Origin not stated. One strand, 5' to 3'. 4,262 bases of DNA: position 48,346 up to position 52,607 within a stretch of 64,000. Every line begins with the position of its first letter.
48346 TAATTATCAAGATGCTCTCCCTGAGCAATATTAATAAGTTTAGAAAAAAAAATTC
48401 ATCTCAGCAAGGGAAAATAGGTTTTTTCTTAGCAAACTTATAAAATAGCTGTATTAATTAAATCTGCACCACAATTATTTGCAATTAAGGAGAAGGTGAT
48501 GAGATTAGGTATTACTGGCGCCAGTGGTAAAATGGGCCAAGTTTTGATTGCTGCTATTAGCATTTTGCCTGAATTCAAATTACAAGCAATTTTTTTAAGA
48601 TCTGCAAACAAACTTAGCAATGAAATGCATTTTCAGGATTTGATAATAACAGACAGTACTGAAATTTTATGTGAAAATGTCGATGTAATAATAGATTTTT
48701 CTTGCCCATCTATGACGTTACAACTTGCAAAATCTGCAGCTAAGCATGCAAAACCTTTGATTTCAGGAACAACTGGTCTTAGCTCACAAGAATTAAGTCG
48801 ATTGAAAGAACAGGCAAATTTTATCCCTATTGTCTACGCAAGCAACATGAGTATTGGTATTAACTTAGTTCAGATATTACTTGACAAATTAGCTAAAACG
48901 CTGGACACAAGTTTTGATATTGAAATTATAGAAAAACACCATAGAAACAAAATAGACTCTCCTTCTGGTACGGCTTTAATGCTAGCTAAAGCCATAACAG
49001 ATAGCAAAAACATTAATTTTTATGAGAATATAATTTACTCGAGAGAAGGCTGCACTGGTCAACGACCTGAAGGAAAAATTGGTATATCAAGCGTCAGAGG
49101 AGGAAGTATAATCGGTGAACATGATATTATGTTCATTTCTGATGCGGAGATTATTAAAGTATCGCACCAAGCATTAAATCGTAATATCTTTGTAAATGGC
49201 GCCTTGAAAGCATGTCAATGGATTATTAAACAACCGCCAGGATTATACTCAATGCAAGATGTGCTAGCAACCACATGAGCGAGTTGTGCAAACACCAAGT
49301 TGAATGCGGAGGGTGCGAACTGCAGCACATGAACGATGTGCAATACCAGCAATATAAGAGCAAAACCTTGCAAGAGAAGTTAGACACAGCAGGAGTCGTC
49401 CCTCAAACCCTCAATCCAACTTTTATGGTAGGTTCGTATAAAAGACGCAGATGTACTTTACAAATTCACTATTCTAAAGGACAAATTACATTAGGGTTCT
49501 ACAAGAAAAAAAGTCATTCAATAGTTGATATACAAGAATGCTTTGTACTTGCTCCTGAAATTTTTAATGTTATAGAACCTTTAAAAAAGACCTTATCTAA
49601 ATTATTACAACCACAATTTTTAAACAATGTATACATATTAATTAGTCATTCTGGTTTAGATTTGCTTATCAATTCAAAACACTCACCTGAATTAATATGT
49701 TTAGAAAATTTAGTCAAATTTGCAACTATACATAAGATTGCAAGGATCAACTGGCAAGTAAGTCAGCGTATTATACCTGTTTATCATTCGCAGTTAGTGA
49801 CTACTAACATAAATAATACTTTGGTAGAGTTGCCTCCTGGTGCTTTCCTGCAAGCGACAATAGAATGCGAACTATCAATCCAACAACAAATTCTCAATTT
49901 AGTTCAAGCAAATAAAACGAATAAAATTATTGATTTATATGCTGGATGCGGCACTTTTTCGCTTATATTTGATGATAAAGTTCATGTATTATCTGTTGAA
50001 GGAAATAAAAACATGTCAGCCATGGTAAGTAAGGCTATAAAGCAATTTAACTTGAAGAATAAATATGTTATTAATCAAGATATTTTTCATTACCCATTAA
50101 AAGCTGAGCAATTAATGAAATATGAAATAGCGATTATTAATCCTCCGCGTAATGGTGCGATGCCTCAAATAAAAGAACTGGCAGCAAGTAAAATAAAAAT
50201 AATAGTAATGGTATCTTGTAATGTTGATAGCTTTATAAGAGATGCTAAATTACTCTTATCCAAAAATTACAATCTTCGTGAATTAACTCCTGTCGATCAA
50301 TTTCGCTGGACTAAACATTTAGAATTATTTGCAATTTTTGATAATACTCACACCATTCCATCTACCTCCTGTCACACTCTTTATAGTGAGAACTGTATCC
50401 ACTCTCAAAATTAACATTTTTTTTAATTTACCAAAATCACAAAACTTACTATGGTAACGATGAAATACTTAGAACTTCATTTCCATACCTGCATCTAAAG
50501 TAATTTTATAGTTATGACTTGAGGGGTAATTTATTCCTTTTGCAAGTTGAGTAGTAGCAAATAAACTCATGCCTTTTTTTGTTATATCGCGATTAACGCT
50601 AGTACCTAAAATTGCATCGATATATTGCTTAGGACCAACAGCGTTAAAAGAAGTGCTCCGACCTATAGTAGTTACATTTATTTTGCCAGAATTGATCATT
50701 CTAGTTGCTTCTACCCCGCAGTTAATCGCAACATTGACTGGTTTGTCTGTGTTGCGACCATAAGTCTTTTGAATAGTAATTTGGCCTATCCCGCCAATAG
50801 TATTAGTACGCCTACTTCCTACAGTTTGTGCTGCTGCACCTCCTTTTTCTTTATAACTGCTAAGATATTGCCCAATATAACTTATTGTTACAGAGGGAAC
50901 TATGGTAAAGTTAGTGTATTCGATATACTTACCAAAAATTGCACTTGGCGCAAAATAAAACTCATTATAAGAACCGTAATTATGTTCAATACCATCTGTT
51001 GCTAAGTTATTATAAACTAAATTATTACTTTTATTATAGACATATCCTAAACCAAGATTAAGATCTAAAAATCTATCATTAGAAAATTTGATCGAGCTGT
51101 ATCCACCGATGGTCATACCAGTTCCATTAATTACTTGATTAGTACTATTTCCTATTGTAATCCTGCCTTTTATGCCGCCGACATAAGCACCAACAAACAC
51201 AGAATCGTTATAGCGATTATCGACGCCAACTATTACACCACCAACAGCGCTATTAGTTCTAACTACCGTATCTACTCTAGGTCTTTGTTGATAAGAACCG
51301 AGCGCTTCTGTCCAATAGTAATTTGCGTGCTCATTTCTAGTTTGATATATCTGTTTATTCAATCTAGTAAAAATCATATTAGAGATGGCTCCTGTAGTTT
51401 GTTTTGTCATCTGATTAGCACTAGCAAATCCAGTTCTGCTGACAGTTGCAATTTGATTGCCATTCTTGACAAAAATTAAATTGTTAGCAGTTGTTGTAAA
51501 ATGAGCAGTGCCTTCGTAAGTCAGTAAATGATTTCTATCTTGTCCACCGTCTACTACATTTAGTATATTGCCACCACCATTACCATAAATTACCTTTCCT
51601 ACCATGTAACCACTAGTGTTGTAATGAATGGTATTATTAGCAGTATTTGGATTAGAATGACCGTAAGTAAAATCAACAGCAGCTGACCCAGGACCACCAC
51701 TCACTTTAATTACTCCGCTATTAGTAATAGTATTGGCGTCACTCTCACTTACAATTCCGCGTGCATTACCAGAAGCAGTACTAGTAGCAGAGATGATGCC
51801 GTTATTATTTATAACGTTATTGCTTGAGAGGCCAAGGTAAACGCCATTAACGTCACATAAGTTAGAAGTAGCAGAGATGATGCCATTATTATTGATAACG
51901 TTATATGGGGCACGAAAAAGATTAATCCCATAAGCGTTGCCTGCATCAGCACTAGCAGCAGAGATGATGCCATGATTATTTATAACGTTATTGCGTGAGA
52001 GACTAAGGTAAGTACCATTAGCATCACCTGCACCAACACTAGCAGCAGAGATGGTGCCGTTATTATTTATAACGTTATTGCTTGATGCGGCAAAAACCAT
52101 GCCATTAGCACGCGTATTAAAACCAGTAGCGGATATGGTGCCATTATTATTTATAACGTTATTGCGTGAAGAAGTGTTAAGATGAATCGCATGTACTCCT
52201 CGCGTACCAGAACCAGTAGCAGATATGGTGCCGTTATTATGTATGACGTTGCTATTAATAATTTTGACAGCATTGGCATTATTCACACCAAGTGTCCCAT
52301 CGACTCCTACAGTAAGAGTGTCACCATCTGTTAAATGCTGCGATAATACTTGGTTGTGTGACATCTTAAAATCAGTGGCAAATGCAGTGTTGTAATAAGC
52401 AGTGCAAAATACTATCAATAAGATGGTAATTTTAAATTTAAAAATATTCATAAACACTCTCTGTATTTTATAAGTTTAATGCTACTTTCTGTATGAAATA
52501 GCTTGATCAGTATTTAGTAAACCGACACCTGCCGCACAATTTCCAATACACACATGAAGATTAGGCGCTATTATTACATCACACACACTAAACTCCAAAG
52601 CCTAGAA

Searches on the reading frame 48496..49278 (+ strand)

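Call 54: search_protein_families(library=pfam, proteins=[window:48496-49278:+], max_evalue=0.00001)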
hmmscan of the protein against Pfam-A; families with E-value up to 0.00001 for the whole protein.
window:48496-49278:+ (260 aa): 2 families
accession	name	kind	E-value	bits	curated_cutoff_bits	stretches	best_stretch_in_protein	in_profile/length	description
PF05173.19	DapB_C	-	1.7e-43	148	27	1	121-257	1-121/121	Dihydrodipicolinate reductase, C-terminus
PF01113.26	DapB_N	-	1.6e-27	96.5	25.6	1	2-118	1-124/124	Dihydrodipicolinate reductase, N-terminus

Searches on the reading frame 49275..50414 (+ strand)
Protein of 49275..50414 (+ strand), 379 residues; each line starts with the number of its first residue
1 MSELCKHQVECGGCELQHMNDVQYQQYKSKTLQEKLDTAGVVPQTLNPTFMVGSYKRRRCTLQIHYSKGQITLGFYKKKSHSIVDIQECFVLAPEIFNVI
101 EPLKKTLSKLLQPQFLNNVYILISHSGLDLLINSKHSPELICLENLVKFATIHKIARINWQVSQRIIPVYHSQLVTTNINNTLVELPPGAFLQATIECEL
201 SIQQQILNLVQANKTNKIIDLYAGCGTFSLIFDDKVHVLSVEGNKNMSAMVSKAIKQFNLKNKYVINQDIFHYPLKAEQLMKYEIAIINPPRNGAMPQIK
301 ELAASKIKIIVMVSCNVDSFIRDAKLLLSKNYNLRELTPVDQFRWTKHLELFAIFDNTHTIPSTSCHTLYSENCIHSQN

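Call 56: find_homologous_proteins(query=window:49275-50414:+, max_evalue=1e-30)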
Query window:49275-50414:+ (379 aa): 4216 proteins with E <= 1e-30 among 6224 candidates; the best 120 are listed.
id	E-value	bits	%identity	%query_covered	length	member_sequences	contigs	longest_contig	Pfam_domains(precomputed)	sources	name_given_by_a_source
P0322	7.7e-147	507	62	94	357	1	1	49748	PF03602.22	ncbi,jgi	jgi:23S rRNA (uracil1939-C5)-methyltransferase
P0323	4.1e-141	488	61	94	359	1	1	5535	PF05958.18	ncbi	-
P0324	8.6e-141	487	60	94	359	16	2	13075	-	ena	-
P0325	6.6e-139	481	60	94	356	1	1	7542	PF05958.18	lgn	-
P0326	1.4e-136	474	60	94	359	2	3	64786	-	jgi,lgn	jgi:23S rRNA (uracil1939-C5)-methyltransferase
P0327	1.5e-135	470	59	94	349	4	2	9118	PF05958.18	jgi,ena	jgi:23S rRNA (uracil1939-C5)-methyltransferase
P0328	7.6e-132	458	57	94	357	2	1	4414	PF03602.22,PF05958.18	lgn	-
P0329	9.1e-106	372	49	94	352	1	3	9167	PF03602.22,PF05958.18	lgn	-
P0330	2.1e-98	348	45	93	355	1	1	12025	PF05958.18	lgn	-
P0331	5.7e-88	314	43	93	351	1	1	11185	PF05958.18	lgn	-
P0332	2.5e-76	275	40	93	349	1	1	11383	PF05958.18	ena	-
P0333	6.2e-70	254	40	93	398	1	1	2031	PF05175.21,PF05958.18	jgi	jgi:23S rRNA (uracil1939-C5)-methyltransferase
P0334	2.2e-69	252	37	93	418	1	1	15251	PF05958.18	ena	-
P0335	2.3e-69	252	37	93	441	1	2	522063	PF13847.13,PF05175.21,PF05958.18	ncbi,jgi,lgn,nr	ncbi:MAG: rlmCD [Rickettsiales bacterium]|jgi:23S rRNA (uracil1939-C5)-methyltransferase|nr:rlmCD [R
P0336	6.4e-69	251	38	93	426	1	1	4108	PF21579.5,PF01938.27,PF05958.18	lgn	-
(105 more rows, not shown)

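Call 57: find_encoding_contigs(protein=P0322, flank=10000, max_places=2)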
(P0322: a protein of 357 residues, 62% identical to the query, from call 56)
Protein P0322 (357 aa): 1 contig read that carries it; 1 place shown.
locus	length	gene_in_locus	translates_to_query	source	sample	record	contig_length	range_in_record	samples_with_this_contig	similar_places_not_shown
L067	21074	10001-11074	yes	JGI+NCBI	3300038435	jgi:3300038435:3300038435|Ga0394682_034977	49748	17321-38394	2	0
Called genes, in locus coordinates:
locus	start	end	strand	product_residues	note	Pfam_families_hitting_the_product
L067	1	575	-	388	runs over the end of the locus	PF01098:FTSW_RODA_SPOVE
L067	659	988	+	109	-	PF11020:DUF2610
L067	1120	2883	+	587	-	PF00805:Pentapeptide (faint)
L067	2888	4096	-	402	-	PF00155:Aminotran_1_2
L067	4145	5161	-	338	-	PF02628:COX15-CtaA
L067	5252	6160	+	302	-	PF00625:Guanylate_kin, PF00581:Rhodanese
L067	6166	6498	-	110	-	-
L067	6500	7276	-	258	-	PF02167:Cytochrom_C1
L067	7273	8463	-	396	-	PF00033:Cytochrome_B, PF13631:Cytochrom_B_N_2, PF00032:Cytochrom_B_C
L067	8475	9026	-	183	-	PF10399:UCR_Fe-S_N, PF00355:Rieske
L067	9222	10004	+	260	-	PF01113:DapB_N, PF05173:DapB_C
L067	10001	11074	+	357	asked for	PF03602:Cons_hypoth95 (weak)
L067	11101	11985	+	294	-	-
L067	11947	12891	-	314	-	PF02951:GSH-S_N, PF02955:GSH-S_ATP, PF08443:RimK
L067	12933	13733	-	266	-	PF04972:BON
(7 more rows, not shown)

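Call 58: find_encoding_contigs(protein=P0326, flank=10000, max_places=2)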
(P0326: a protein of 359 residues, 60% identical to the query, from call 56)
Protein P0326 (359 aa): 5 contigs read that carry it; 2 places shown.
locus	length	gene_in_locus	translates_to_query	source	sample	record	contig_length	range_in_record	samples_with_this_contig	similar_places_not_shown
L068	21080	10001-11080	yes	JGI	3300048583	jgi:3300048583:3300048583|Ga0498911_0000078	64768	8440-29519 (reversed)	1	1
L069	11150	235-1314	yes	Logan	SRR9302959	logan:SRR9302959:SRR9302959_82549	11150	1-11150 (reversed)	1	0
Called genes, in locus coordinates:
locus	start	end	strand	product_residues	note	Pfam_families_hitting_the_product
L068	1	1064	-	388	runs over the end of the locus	PF01098:FTSW_RODA_SPOVE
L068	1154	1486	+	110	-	PF11020:DUF2610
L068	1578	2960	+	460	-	-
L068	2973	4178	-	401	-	PF00155:Aminotran_1_2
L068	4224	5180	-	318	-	PF02628:COX15-CtaA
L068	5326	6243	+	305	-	PF00625:Guanylate_kin, PF00581:Rhodanese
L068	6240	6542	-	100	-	-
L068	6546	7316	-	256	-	PF02167:Cytochrom_C1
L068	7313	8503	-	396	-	PF00033:Cytochrome_B, PF13631:Cytochrom_B_N_2, PF00032:Cytochrom_B_C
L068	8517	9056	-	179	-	PF10399:UCR_Fe-S_N, PF00355:Rieske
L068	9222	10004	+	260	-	PF01113:DapB_N, PF05173:DapB_C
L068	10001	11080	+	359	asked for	-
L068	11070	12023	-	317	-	PF02951:GSH-S_N, PF02955:GSH-S_ATP, PF08443:RimK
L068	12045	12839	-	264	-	PF04972:BON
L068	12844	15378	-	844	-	PF00133:tRNA-synt_1, PF01406:tRNA-synt_1e (faint), PF09334:tRNA-synt_1g, PF13603:tRNA-synt_1_2, PF08264:Anticodon_1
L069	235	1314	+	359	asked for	-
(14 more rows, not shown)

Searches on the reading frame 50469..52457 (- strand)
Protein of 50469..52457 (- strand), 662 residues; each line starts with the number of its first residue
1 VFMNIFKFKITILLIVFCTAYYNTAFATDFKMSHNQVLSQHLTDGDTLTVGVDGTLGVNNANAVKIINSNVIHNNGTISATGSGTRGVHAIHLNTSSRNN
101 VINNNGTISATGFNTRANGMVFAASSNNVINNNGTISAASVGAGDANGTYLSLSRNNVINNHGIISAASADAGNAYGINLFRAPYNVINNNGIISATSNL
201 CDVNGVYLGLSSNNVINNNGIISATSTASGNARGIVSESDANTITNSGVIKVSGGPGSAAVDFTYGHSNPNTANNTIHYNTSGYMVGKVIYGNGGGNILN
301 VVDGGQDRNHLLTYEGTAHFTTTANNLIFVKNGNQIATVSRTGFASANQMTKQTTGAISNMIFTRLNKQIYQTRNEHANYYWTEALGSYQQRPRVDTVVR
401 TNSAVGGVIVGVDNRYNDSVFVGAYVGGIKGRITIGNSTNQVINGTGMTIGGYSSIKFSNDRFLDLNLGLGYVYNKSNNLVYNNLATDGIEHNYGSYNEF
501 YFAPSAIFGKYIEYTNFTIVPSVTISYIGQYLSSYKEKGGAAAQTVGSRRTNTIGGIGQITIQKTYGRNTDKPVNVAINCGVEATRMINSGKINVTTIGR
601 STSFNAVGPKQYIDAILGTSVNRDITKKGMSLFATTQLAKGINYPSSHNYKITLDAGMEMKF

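Call 3: search_protein_families(library=pfam, proteins=[window:50469-52457:-], max_evalue=1)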
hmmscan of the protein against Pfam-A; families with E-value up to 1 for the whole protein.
window:50469-52457:- (662 aa): 1 family
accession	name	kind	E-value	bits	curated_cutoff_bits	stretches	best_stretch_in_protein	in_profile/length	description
PF03797.25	Autotransporter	-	3.3e-16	60.2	26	1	382-634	2-252/255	Autotransporter beta-domain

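Call 4: search_protein_families(library=ncbifam, proteins=[window:50469-52457:-], max_evalue=1)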
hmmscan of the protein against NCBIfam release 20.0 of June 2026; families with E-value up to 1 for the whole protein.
window:50469-52457:- (662 aa): 0 families
